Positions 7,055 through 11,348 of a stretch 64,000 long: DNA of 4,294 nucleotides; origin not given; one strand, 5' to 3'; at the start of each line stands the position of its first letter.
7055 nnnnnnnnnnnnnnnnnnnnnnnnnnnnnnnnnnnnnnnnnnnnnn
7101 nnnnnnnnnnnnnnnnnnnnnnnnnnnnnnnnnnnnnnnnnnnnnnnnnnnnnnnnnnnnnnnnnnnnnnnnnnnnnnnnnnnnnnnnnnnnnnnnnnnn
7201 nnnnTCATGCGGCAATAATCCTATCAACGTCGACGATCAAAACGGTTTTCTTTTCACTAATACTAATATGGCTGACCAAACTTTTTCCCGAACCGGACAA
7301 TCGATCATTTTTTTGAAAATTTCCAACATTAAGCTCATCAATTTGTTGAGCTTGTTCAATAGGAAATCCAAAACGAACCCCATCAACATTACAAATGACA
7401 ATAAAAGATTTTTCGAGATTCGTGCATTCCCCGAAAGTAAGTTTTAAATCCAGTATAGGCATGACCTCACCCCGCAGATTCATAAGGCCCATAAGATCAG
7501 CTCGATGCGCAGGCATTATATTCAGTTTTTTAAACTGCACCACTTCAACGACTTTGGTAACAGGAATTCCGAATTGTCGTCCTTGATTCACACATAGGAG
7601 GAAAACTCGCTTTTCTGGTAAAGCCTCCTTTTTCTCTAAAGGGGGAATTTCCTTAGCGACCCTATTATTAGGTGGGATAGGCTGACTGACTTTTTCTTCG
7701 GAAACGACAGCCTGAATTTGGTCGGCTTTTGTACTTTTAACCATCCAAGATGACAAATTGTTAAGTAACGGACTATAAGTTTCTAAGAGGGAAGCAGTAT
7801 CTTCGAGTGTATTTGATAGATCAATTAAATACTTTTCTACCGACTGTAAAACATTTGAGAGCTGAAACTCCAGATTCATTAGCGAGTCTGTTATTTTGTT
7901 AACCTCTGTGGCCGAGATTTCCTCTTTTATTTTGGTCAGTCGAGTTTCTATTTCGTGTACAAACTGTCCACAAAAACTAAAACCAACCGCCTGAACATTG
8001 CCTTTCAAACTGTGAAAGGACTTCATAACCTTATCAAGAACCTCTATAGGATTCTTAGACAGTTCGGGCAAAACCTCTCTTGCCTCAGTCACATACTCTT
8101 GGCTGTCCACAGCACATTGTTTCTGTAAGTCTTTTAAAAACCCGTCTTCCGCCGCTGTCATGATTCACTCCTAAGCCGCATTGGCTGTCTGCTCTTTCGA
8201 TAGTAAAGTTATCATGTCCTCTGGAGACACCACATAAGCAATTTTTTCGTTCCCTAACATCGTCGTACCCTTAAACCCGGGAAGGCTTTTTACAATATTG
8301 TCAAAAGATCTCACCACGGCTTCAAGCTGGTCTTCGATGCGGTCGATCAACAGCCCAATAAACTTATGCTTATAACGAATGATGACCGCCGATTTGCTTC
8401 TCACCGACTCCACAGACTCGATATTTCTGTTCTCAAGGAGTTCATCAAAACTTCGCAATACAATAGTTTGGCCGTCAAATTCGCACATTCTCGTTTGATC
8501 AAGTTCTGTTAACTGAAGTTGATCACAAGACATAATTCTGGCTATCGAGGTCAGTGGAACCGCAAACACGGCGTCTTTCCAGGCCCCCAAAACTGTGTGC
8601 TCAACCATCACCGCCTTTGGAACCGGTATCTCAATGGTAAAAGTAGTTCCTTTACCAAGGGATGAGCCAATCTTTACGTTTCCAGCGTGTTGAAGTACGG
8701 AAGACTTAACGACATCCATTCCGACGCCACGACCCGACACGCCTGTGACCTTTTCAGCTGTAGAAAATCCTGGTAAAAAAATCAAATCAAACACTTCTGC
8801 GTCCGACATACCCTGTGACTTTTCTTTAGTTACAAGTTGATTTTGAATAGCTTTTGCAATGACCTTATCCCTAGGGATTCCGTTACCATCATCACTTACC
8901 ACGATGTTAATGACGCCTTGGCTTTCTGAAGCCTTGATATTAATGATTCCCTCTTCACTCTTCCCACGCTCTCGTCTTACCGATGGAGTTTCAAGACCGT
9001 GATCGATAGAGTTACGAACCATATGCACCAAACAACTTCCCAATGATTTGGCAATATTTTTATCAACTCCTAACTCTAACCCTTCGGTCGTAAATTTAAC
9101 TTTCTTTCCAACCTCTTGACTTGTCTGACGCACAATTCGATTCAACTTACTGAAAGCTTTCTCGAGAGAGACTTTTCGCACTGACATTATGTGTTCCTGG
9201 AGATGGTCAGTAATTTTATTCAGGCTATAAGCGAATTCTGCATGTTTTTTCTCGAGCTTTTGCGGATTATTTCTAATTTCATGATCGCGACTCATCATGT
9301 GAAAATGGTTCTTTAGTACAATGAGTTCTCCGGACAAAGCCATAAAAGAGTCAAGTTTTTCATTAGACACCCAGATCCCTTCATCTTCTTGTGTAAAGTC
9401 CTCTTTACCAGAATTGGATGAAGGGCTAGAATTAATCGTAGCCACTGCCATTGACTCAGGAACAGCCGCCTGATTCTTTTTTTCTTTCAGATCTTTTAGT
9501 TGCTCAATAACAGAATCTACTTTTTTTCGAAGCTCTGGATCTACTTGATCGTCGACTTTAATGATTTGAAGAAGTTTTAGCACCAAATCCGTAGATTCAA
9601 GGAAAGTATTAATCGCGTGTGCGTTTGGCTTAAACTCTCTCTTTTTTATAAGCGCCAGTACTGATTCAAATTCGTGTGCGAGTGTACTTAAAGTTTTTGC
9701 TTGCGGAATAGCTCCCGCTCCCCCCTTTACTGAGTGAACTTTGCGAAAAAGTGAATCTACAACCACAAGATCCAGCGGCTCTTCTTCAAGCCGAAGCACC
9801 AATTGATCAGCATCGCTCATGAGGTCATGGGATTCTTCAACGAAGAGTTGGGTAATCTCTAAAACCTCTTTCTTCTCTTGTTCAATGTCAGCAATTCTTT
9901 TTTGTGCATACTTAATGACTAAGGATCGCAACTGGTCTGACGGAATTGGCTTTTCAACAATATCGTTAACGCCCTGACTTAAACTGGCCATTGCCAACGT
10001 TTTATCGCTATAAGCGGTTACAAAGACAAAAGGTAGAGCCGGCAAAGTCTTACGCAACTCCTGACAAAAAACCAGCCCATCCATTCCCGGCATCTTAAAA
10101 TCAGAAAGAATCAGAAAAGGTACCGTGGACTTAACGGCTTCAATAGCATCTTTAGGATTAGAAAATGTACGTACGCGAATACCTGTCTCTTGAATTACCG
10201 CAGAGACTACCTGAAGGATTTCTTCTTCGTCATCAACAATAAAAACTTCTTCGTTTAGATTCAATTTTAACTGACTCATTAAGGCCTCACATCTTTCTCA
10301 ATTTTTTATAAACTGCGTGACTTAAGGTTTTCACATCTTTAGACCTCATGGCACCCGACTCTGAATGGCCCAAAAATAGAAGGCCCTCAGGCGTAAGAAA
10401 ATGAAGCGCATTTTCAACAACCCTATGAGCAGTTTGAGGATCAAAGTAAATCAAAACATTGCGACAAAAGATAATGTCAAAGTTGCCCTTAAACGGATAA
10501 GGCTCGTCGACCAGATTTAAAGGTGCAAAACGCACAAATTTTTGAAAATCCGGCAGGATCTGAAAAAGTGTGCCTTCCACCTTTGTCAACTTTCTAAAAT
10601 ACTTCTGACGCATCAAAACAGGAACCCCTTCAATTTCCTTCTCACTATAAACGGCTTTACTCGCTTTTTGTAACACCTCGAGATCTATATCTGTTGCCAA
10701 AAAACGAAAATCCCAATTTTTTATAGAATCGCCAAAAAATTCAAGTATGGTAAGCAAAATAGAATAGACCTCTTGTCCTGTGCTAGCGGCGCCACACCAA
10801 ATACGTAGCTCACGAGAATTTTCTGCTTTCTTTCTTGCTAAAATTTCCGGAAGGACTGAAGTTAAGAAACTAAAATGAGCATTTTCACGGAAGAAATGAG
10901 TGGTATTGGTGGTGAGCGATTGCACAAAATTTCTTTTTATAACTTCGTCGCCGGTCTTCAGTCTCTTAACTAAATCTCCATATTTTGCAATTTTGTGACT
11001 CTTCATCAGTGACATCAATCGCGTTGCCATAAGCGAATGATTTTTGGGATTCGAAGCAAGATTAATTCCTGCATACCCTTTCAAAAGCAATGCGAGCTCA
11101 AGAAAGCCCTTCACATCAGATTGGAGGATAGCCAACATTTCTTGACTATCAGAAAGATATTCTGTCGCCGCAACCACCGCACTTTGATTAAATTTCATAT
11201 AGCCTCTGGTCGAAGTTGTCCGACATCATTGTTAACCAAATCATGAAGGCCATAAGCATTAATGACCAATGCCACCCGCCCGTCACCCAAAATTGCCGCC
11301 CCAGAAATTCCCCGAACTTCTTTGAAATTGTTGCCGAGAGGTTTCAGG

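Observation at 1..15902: Co-directional chemosensory supercluster with one receptor, two CheA kinases, a third P1 domain and an appended phosphorelay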

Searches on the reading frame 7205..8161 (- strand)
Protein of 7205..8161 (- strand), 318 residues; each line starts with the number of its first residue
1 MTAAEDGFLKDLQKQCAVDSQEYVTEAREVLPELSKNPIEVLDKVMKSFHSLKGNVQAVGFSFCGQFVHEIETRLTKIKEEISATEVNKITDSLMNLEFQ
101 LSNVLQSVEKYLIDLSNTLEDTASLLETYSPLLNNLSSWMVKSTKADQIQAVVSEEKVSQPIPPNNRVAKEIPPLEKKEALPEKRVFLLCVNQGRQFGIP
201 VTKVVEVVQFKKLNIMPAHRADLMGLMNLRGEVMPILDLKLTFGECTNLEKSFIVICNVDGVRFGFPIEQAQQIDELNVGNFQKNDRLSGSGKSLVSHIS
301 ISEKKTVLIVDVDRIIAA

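Call 3: search_protein_families(library=pfam, proteins=[window:7205-8161:-], max_evalue=0.01)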
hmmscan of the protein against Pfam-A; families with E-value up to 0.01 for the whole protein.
window:7205-8161:- (318 aa): 3 families
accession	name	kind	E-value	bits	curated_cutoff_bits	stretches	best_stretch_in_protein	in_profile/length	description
PF01584.24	CheW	-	7.5e-24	84.4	23.5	1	188-317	3-135/138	CheW-like domain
PF01627.28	Hpt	-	2.2e-06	28.3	24.6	1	21-93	4-77/84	Hpt domain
PF11887.13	Mce4_CUP1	-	1.5e-05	25.2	32.6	1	42-140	80-175/222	Cholesterol uptake porter CUP1 of Mce4, putative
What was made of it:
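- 7205..8161 (-): Hpt-CheW (P1-linker-P5) protein with phosphorylatable His50. Hpt and CheW domains (call 3).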

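Call 42: search_protein_families(library=ncbifam, proteins=[window:7205-8161:-], max_evalue=0.00001)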
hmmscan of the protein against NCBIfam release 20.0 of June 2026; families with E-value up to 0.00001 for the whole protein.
window:7205-8161:- (318 aa): 1 family
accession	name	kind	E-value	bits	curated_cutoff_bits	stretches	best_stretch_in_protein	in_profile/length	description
NF041336.1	CheA_Halo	equivalog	1.8e-09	36.8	950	1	19-127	11-123/666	chemotaxis protein CheA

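Call 68: search_solved_structures(query=window:7205-8161:-, show_alignments=2, max_evalue=0.01)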
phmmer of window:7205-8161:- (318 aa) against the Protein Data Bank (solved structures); distinct sequences matched with E-value up to 0.01: 9.
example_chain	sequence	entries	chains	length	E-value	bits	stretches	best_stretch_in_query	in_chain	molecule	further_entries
2qdl_A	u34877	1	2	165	1.7e-06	30.8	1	194-311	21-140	Chemotaxis signal transduction protein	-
2ld6_A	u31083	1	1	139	4e-06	29.5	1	19-116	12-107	Chemotaxis protein CheA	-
1tqg_A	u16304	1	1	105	7.4e-06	28.7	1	19-93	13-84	Chemotaxis protein cheA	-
2ho9_A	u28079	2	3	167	4.3e-05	26.2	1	180-269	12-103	Chemotaxis protein cheW | CheW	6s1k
6s1k_A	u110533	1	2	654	0.00013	24.6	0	197-314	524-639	Chemotaxis protein CheA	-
8c5v_E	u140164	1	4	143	0.00014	24.4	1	187-269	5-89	Chemotaxis protein CheW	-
4jpb_W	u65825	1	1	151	0.0003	23.4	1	197-316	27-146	Chemotaxis protein CheW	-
1k0s_A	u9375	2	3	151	0.00032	23.3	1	197-316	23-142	CHEMOTAXIS PROTEIN CHEW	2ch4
3ja6_A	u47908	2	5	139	0.00048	22.7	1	201-316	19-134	Chemotaxis protein CheW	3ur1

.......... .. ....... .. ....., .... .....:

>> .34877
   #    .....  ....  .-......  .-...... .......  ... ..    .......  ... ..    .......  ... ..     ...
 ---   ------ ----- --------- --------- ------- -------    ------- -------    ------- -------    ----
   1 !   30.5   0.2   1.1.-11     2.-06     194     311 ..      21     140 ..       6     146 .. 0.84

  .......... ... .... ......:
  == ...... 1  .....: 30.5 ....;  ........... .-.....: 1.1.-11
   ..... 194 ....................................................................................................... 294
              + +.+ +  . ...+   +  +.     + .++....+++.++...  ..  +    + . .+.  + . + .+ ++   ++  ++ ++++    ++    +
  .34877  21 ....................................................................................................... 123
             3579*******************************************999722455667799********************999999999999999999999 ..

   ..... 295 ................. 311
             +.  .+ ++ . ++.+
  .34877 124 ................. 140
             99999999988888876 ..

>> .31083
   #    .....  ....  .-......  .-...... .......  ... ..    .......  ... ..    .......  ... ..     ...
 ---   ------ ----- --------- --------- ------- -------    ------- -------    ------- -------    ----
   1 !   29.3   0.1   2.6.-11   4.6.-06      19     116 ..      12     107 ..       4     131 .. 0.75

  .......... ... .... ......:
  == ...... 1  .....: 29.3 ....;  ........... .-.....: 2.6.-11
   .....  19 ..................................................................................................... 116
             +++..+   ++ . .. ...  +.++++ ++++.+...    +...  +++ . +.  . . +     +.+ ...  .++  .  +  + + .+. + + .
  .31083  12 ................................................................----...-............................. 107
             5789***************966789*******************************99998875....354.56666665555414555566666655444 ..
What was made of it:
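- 7205..8161 (-): The N-terminal domain aligns to T. maritima CheA P1 (call 68).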

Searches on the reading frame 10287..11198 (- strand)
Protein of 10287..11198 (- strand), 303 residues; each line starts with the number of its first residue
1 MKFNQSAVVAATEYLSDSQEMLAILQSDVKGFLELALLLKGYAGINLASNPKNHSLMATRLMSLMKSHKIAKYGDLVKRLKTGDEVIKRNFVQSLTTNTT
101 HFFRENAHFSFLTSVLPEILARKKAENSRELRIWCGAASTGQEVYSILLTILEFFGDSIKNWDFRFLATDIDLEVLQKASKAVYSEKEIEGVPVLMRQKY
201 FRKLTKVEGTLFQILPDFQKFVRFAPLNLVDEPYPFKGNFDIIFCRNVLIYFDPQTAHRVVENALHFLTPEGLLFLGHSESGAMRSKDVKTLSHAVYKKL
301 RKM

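Call 3: search_protein_families(library=pfam, proteins=[window:10287-11198:-], max_evalue=0.01)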
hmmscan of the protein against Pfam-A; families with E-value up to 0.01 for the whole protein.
window:10287-11198:- (303 aa): 5 families
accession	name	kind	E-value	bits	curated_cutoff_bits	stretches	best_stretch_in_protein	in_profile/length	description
PF01739.24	CheR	-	7.6e-52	176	27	1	98-284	1-181/195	CheR methyltransferase, SAM binding domain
PF03705.20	CheR_N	-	8.3e-05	22.7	27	1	32-82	3-51/53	CheR methyltransferase, all-alpha domain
PF08242.18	Methyltransf_12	-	0.00018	22.6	30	1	218-274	47-98/98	Methyltransferase domain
PF13649.12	Methyltransf_25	-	0.0031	18.6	27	0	234-272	58-97/97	Methyltransferase domain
PF08241.18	Methyltransf_11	-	0.0066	17.5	21.2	0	235-275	55-94/95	Methyltransferase domain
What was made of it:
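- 10287..11198 (-): CheR methyltransferase. CheR E 8e-52 (call 3).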

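Call 42: search_protein_families(library=ncbifam, proteins=[window:10287-11198:-], max_evalue=0.00001)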
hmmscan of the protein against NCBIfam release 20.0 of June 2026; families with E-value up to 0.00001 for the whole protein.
window:10287-11198:- (303 aa): 1 family
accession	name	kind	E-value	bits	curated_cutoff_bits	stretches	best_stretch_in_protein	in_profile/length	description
NF007902.0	PRK10611.1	equivalog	5.8e-55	186.5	435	1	27-298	23-282/287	protein-glutamate O-methyltransferase CheR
